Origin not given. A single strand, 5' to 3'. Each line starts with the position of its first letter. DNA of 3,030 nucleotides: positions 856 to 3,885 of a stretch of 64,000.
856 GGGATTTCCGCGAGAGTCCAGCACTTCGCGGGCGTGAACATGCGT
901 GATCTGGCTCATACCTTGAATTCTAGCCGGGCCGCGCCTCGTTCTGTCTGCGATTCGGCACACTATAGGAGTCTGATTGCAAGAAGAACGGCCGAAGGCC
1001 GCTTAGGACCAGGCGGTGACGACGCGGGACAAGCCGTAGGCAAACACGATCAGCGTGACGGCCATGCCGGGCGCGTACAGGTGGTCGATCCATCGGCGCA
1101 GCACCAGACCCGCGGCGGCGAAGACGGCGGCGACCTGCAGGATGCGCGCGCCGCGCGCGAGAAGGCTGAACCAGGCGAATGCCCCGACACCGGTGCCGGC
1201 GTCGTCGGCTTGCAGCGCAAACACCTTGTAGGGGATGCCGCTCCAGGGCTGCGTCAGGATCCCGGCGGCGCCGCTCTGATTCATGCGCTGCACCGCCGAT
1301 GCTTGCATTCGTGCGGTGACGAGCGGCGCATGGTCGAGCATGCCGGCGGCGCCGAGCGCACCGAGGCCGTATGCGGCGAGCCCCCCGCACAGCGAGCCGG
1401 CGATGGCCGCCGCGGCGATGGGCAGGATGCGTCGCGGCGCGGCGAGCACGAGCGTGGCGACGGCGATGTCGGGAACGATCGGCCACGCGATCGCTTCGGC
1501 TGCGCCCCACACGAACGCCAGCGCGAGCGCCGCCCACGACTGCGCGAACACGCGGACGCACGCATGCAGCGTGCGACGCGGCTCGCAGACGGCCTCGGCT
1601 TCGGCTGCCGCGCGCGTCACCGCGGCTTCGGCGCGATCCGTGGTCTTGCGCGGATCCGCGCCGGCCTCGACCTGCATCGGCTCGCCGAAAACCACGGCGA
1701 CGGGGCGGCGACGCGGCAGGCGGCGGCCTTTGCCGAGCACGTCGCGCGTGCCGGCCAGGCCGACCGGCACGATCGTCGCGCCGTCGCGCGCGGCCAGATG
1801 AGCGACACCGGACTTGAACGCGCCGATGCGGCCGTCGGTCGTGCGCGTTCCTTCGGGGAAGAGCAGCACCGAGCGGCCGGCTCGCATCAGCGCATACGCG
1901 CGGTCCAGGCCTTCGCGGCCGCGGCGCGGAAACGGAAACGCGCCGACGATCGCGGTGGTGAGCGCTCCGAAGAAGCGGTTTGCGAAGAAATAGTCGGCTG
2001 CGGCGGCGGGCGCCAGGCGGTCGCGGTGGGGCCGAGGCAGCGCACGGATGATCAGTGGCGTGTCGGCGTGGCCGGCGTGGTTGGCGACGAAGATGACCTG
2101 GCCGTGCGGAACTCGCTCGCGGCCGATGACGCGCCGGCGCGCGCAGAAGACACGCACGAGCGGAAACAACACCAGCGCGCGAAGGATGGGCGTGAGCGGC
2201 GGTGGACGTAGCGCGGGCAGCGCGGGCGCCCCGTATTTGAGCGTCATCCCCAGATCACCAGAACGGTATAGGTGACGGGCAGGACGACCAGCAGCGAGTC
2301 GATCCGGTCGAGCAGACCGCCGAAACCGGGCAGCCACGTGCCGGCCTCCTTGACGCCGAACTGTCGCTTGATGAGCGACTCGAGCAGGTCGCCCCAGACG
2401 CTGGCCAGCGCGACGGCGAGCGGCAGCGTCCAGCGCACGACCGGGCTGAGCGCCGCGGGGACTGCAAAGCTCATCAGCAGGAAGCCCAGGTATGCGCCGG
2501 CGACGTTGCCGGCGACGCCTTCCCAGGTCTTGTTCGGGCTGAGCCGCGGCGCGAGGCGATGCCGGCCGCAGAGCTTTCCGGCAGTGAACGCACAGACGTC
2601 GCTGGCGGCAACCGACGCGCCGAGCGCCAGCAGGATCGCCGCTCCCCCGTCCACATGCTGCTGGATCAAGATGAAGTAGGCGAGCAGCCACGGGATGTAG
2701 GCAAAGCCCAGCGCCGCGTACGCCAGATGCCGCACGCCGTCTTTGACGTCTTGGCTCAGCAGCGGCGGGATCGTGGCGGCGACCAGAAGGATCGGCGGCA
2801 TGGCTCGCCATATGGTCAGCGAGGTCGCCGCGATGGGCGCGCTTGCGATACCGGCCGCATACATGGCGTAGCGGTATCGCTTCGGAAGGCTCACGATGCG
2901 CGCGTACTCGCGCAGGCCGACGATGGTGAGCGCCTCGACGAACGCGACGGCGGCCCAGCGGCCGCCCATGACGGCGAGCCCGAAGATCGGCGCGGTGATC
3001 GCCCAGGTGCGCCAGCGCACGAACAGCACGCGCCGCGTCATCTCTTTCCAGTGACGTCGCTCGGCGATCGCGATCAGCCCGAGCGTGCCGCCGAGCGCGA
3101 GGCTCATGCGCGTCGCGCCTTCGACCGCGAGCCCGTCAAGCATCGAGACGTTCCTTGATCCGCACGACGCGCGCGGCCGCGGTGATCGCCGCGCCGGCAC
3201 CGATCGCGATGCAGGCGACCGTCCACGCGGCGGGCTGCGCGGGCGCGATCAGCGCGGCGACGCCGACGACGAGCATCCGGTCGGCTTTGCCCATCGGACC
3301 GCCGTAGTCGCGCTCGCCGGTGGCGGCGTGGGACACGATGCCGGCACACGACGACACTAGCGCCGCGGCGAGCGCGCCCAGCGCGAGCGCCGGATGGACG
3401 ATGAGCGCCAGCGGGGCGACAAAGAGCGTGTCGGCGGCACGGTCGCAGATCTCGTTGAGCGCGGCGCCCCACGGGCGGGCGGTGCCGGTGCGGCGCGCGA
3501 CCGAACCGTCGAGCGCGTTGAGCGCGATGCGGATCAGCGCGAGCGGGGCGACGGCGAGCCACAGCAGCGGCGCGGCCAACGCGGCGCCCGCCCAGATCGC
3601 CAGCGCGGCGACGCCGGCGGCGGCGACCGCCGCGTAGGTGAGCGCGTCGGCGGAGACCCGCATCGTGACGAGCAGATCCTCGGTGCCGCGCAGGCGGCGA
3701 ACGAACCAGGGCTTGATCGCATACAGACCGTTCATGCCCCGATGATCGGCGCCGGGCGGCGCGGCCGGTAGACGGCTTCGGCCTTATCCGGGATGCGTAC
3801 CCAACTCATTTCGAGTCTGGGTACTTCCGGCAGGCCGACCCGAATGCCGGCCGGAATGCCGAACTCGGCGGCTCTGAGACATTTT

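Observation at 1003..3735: Phospholipid operon pgsA-cdsA-plsC in which PlsC is fused to a DedA-family membrane domain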

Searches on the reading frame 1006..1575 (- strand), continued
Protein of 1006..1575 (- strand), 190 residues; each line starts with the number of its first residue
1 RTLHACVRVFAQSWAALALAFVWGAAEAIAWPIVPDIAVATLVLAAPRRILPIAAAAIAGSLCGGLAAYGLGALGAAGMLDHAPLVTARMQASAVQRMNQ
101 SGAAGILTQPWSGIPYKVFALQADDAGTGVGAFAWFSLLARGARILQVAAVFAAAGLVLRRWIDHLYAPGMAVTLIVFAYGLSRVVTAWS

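Call 70: find_homologous_proteins(query=P0258, max_evalue=0.00001)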
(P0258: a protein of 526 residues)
Query P0258 (526 aa): 1 proteins with E <= 0.00001 among 8000 candidates.
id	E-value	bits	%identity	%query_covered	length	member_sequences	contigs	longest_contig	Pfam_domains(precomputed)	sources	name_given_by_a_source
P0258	0.0e+0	1168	100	100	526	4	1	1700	PF01040.24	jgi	jgi:4-hydroxybenzoate polyprenyltransferase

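Call 80: find_encoding_contigs(protein=P0209, flank=5000, max_places=3)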
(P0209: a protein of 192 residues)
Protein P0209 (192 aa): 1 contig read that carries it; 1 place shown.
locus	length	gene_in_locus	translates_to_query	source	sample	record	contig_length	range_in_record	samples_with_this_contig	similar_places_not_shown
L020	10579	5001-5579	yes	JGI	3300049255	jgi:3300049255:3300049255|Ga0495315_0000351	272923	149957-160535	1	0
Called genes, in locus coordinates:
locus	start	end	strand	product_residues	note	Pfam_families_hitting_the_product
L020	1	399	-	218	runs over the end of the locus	PF00293:NUDIX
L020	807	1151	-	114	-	-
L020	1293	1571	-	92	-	-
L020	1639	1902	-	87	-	-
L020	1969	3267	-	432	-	-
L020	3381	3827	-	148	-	-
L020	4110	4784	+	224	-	-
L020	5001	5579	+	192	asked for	-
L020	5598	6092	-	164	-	-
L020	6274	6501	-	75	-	-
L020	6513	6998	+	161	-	-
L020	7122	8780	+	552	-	PF04542:Sigma70_r2, PF04545:Sigma70_r4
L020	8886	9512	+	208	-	-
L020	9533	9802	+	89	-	-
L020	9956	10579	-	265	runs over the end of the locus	-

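Call 81: find_encoding_contigs(protein=P0243, flank=5000, max_places=3)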
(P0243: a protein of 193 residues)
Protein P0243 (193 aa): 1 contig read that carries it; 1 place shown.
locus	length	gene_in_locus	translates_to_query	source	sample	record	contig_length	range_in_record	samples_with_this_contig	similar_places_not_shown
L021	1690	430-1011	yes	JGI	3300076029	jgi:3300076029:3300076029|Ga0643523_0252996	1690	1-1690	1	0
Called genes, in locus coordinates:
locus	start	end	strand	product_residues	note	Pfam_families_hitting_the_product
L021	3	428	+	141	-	?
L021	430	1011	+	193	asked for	-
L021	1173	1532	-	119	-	PF01648:ACPS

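Call 82: find_encoding_contigs(protein=P0229, flank=5000, max_places=3)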
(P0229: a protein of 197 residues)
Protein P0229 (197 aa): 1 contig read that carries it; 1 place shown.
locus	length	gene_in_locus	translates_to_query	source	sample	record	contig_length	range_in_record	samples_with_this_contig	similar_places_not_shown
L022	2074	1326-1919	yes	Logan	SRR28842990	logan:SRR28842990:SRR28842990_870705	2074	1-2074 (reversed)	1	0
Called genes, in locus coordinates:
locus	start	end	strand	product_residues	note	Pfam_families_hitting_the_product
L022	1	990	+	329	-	?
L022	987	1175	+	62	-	-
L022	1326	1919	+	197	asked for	-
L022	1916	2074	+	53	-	?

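Call 89: search_protein_families(library=pfam, alignment_id=A5, max_evalue=0.1)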
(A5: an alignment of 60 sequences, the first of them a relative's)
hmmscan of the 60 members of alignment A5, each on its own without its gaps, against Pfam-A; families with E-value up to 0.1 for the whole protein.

A. member 1, P0121 (203 aa): 0 families

B. families by the number of members that match (of 60 scanned): 13 families
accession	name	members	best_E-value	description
PF09335.16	VTT_dom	14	1.9e-07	VTT domain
PF09796.14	QCR10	1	0.00057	Ubiquinol-cytochrome-c reductase complex subunit (QCR10)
PF01925.25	TauE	1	0.0047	Sulfite exporter TauE/SafE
PF23714.1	Rv3627c_N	1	0.0082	Carboxypeptidase Rv3627c-like, N-terminal domain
PF20334.3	DUF6629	1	0.016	Family of unknown function (DUF6629)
PF04241.20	DUF423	1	0.02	Protein of unknown function (DUF423)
PF14242.11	DUF4342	1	0.023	Domain of unknown function (DUF4342)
PF19728.4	DUF6220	1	0.054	Family of unknown function (DUF6220)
PF13986.11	DUF4224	1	0.06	Domain of unknown function (DUF4224)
PF19972.4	TCAD3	1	0.069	Ternary complex associated domain 3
PF03695.18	UPF0149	1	0.073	Uncharacterised protein family (UPF0149)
PF19626.4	DUF6131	1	0.087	Family of unknown function (DUF6131)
PF21976.1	SMIM43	1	0.098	Small integral membrane protein 43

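Call 90: find_related_loci(query=A3, collection=metagenome_contigs, flank=5000)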
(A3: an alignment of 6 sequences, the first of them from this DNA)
Query A3 (187 aa) in metagenome_contigs; peptide patterns used: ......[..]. (x = any residue, [..] = any of these).
270 stretches matched a pattern; 178 encode a relative of the query (tblastn E <= 1e-3); the best 80 are kept; 80 distinct loci.
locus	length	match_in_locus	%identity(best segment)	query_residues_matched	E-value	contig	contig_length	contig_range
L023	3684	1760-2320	97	1-187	1e-115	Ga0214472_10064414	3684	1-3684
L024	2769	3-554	99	4-187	2e-115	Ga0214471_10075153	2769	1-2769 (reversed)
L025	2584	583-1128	50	1-187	4e-39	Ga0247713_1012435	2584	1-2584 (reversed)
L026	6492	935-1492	51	7-187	1e-36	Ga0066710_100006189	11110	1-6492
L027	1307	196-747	48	5-187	3e-34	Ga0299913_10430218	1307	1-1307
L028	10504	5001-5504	50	14-186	1e-28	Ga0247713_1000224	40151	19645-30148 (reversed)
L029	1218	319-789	40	27-187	2e-23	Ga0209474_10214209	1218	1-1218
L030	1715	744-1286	39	7-187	2e-22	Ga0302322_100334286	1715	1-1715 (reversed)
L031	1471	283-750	37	10-162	2e-21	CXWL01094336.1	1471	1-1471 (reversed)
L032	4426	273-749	36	7-162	6e-21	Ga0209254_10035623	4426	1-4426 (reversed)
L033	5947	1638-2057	39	7-143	9e-21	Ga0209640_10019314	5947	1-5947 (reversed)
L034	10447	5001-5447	37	11-158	2e-19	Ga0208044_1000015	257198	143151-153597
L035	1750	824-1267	40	12-158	7e-19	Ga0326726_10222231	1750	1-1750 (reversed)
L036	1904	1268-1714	35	11-158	3e-18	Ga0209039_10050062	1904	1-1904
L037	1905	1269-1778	33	11-179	3e-18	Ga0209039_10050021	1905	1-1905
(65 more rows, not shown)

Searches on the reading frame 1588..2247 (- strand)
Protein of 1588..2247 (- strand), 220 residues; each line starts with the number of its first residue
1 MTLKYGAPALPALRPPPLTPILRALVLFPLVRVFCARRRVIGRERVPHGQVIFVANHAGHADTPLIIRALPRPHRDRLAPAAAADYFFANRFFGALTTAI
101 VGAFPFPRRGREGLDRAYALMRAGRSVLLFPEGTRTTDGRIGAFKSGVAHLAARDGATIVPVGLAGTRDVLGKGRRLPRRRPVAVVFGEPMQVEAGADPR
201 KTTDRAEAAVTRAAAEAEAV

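Call 65: search_solved_structures(query=window:1588-2247:-, max_evalue=0.01)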
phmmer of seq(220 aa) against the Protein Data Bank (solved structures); distinct sequences matched with E-value up to 0.01: 1.
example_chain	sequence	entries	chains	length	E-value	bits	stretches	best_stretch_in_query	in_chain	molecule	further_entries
5kym_A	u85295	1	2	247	2.5e-11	46.9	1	40-216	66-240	1-acyl-sn-glycerol-3-phosphate acyltransferase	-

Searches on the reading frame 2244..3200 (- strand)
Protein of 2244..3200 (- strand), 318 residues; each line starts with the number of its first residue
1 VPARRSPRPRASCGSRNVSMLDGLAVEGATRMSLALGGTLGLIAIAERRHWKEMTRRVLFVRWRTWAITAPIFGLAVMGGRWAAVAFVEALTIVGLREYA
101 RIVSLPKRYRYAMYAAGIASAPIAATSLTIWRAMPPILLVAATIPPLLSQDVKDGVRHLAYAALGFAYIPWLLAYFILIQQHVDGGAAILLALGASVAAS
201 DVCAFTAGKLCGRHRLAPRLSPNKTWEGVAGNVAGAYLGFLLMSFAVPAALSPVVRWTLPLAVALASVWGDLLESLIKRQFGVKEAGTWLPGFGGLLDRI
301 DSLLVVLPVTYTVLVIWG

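Call 3: search_protein_families(library=pfam, proteins=[window:2244-3200:-], max_evalue=1)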
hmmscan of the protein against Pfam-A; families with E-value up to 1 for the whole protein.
window:2244-3200:- (318 aa): 2 families
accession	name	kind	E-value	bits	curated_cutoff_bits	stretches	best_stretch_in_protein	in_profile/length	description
PF01148.25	CTP_transf_1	-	4e-54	184.6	24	1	61-316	2-263/264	Cytidylyltransferase family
PF01864.22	CarS-like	-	0.0051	17.3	22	1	224-315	48-141/175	CDP-archaeol synthase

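Call 4: search_protein_families(library=ncbifam, proteins=[window:2244-3200:-], max_evalue=1)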
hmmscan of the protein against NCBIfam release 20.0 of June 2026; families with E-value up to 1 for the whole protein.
window:2244-3200:- (318 aa): 2 families
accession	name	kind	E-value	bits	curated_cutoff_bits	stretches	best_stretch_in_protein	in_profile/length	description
NF008635.0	PRK11624.1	equivalog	3.3e-28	98.9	385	1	182-314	142-278/285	phosphatidate cytidylyltransferase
NF003114.0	PRK04032.1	equivalog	2.5e-07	30.7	148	1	220-316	46-138/172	CDP-2,3-bis-(O-geranylgeranyl)-sn-glycerol synthase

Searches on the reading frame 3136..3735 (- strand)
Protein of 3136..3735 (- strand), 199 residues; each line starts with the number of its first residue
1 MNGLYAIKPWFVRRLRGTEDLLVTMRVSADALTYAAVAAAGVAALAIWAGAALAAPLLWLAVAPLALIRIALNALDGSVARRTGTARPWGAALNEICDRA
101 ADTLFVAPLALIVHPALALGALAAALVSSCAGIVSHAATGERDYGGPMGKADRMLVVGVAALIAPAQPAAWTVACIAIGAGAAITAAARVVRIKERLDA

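Call 3: search_protein_families(library=pfam, proteins=[window:3136-3735:-], max_evalue=1)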
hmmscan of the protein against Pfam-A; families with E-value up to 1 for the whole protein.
window:3136-3735:- (199 aa): 1 family
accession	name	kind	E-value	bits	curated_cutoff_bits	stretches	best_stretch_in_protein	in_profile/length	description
PF01066.26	CDP-OH_P_transf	-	0.0088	16.9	22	1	29-172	4-141/152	CDP-alcohol phosphatidyltransferase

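Call 4: search_protein_families(library=ncbifam, proteins=[window:3136-3735:-], max_evalue=1)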
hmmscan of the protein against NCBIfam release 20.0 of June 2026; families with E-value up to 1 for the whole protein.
window:3136-3735:- (199 aa): 4 families
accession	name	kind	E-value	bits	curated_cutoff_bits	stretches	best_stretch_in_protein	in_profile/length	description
NF040950.1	archin_ph_syn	equivalog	1.2e-17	64.5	180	1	7-197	4-191/191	archaetidylinositol phosphate synthase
NF045883.1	PIPSynth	equivalog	2.4e-11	43.7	170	1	20-195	16-194/197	phosphatidylinositol phosphate synthase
TIGR00473.1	pssA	equivalog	0.00059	20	107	1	65-123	26-82/153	CDP-diacylglycerol--serine O-phosphatidyltransferase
NF041135.1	IPPtranDIPPsyn_Thcocales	equivalog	0.00093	18.3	580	1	65-129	280-346/419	bifunctional L-myo-inositol-1-phosphate cytidylyltransferase/CDP-L-myo-inositol myo-inositolphosphotransferase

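Call 55: search_solved_structures(query=window:3136-3735:-, max_evalue=1, show_alignments=2)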
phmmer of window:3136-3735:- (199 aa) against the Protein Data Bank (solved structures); distinct sequences matched with E-value up to 1: 11.
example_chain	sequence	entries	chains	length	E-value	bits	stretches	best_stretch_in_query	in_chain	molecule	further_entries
7pow_A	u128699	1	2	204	0.0001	25.5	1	64-163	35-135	CDP-diacylglycerol--serine O-phosphatidyltransferase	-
7b1k_A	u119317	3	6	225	0.00013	25.1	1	64-163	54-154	CDP-diacylglycerol--serine O-phosphatidyltransferase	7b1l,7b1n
6h53_A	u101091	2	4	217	0.00028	24.1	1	46-197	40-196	CDP-diacylglycerol--inositol 3-phosphatidyltransferase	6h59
6h5a_A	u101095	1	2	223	0.00041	23.5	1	46-197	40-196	CDP-diacylglycerol--inositol 3-phosphatidyltransferase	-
5d91_A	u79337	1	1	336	0.00045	23.4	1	30-197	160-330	AF2299 protein,Phosphatidylinositol synthase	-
5d92_D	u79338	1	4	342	0.00047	23.3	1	31-197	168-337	AF2299 protein,Phosphatidylinositol synthase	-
8gyw_B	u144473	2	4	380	0.02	18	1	53-107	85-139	Choline/ethanolaminephosphotransferase 1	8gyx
9uet_A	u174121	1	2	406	0.035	17.2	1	51-110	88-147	Cholinephosphotransferase 1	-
4mnd_A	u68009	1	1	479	0.055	16.6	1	49-131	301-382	CTP L-myo-inositol-1-phosphate cytidylyltransferase/CDP-L-myo-inositol myo-inositolphospho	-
8ero_A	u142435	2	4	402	0.12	15.5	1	61-124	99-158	Cholinephosphotransferase 1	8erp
5ynl_A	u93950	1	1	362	0.59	13.2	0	70-126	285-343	Arginase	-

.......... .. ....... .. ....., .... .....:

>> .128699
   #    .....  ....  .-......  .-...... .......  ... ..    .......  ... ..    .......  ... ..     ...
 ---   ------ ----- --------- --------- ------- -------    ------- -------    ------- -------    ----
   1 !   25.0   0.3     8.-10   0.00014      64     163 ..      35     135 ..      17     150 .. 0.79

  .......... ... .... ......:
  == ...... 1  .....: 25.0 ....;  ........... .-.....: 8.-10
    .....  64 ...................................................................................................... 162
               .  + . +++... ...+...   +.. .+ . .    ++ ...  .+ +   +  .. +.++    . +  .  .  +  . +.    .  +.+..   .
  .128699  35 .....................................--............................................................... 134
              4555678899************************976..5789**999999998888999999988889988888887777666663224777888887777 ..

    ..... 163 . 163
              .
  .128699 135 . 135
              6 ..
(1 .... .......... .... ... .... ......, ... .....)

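Call 69: search_solved_structures(query=A4, max_evalue=0.01, show_alignments=1)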
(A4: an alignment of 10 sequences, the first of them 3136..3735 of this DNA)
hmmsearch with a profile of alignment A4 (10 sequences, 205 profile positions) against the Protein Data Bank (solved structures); distinct sequences matched with E-value up to 0.01: 12.
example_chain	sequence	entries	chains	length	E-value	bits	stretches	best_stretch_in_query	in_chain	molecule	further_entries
6h53_A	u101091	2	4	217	2.2e-17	66.4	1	10-196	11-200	CDP-diacylglycerol--inositol 3-phosphatidyltransferase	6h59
6h5a_A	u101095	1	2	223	2.4e-17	66.3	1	10-196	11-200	CDP-diacylglycerol--inositol 3-phosphatidyltransferase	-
6wm5_A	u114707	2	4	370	4.8e-16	62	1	18-196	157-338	AfCTD-Phosphatidylinositol-phosphate synthase (PIPS) fusion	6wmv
5d91_A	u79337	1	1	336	3.3e-10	43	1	18-200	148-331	AF2299 protein,Phosphatidylinositol synthase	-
5d92_D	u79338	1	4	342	6.7e-10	42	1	18-199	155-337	AF2299 protein,Phosphatidylinositol synthase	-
9uet_A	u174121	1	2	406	8.2e-07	31.9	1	28-111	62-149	Cholinephosphotransferase 1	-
4o6m_A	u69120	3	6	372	1e-06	31.5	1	17-117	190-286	AF2299, a CDP-alcohol phosphotransferase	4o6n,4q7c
8gyw_B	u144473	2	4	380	1.1e-05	28.2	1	26-113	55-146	Choline/ethanolaminephosphotransferase 1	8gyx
8ero_A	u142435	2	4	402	2.4e-05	27.1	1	27-113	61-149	Cholinephosphotransferase 1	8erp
4mnd_A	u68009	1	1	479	0.00013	24.7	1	23-137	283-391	CTP L-myo-inositol-1-phosphate cytidylyltransferase/CDP-L-myo-inositol myo-inositolphospho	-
7pow_A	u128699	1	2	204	0.006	19.3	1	63-135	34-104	CDP-diacylglycerol--serine O-phosphatidyltransferase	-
7b1k_A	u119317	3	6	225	0.0076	18.9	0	63-135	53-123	CDP-diacylglycerol--serine O-phosphatidyltransferase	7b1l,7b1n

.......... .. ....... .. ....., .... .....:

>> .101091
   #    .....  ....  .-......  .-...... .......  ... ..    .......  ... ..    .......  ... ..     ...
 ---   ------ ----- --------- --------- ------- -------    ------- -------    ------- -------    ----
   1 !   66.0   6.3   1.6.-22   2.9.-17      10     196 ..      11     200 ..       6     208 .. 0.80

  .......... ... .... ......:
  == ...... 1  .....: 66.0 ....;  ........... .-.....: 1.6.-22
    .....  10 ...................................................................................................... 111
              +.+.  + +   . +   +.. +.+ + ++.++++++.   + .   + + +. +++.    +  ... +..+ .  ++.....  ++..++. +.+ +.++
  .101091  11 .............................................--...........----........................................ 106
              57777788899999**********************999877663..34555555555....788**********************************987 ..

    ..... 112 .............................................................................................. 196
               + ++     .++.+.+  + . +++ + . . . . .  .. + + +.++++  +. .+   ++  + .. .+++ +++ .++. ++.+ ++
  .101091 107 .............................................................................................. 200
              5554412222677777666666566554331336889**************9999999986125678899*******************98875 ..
